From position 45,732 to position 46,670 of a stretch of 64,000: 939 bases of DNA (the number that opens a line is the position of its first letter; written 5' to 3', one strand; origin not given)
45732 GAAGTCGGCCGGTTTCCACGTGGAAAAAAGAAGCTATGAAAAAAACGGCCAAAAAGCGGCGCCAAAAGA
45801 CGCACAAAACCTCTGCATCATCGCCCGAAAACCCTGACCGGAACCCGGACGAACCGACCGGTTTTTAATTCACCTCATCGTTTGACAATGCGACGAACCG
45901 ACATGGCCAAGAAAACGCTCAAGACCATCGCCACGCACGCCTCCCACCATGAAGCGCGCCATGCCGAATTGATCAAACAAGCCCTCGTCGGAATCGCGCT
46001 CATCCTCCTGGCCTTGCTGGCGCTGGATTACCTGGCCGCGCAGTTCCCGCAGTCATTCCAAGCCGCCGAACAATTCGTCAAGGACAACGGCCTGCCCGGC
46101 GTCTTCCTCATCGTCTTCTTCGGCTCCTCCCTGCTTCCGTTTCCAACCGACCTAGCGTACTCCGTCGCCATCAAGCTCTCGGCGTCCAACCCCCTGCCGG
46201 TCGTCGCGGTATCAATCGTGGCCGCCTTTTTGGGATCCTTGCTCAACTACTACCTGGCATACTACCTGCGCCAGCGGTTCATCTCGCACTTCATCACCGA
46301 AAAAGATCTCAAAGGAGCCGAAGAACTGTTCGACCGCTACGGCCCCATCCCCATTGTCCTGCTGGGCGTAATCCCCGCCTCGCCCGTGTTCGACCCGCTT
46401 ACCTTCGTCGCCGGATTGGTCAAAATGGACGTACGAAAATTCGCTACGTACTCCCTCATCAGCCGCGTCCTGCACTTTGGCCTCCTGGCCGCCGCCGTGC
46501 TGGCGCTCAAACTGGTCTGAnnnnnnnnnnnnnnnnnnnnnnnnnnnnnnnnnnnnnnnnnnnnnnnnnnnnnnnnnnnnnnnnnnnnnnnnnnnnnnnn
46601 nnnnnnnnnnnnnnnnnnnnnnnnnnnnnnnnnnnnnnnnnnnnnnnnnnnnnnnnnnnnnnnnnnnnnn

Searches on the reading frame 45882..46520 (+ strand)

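Call 83: search_protein_families(library=pfam, proteins=[window:45882-46520:+], max_evalue=0.00001)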
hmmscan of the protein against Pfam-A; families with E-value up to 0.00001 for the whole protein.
window:45882-46520:+ (212 aa): 1 family
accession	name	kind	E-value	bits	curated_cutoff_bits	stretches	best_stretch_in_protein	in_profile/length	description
PF09335.16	VTT_dom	-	1.8e-16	61.1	33.9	1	100-203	14-118/123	VTT domain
